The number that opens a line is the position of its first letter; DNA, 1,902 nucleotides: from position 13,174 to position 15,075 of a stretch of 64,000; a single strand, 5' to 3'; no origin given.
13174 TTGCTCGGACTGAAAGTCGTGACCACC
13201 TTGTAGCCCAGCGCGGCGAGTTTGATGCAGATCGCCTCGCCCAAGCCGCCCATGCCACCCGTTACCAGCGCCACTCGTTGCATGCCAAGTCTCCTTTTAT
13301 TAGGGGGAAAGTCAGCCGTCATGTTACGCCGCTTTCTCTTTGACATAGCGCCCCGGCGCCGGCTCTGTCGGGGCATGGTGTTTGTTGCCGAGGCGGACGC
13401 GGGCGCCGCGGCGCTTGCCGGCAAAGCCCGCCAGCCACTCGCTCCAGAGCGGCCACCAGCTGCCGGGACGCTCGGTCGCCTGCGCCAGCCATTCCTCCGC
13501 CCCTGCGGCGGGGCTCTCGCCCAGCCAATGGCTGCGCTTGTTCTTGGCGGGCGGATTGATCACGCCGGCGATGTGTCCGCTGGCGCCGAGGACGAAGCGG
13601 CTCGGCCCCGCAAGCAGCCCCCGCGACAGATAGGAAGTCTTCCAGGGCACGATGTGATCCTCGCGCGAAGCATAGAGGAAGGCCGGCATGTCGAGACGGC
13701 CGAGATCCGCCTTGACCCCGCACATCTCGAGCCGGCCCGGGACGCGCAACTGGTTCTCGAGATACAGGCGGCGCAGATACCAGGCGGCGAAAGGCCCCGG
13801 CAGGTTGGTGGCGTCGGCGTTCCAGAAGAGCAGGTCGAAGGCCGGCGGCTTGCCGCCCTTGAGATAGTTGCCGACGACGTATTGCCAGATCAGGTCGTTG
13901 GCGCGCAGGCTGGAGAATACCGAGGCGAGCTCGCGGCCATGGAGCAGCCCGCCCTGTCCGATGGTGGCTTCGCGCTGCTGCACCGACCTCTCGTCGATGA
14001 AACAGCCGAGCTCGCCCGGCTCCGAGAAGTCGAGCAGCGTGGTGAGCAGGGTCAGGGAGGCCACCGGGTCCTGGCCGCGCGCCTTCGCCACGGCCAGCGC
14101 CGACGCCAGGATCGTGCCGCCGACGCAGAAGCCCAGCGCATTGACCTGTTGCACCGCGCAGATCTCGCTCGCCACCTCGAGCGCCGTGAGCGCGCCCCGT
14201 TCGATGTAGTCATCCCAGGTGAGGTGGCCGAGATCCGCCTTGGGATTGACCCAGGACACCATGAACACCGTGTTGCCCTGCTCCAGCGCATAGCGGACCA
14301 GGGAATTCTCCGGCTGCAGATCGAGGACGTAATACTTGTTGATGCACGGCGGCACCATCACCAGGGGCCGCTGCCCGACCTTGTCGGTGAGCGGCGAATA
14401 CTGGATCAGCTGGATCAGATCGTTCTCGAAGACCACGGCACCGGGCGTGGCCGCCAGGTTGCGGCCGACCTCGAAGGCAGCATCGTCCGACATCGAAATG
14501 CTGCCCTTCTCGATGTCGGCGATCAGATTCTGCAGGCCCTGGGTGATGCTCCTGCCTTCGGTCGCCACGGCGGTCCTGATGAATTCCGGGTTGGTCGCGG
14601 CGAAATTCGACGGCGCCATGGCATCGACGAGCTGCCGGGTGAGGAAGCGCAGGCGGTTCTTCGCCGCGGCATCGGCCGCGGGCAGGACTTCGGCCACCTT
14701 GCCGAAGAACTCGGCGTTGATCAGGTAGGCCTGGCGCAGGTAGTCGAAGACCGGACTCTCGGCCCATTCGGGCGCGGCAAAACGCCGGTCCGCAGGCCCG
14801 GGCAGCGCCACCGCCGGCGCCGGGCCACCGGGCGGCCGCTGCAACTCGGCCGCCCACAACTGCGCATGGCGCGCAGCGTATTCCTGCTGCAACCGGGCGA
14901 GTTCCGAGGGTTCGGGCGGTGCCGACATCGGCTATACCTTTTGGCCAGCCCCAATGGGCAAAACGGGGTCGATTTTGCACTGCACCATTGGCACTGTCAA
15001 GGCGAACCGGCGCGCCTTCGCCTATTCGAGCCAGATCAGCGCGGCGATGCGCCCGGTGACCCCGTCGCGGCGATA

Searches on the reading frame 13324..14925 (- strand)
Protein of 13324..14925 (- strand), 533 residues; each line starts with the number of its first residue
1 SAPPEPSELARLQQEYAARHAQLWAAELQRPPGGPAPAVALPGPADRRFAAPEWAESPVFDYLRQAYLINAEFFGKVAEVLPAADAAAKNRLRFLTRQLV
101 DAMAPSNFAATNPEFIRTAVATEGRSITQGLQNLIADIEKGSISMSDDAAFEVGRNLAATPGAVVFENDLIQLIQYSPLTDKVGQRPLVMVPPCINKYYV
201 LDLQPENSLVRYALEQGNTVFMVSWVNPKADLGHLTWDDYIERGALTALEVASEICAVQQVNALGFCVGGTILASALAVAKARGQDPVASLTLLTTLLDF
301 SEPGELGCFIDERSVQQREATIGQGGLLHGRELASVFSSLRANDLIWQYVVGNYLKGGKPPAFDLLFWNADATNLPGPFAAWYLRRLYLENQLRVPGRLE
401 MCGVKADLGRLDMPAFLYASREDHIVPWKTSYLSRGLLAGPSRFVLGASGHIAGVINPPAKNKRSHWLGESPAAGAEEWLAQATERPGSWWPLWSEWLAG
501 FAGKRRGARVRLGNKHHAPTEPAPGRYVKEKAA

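Call 50: search_protein_families(library=pfam, proteins=[window:13324-14925:-], max_evalue=0.00001)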
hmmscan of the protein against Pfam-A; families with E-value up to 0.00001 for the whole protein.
window:13324-14925:- (533 aa): 2 families
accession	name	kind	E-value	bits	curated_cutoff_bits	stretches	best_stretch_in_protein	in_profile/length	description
PF07167.19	PhaC_N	-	1.6e-66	223.7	23.7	1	46-213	2-173/173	Poly-beta-hydroxybutyrate polymerase (PhaC) N-terminus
PF00561.26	Abhydrolase_1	-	2.2e-18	67.2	25.8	1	188-454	2-241/245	alpha/beta hydrolase fold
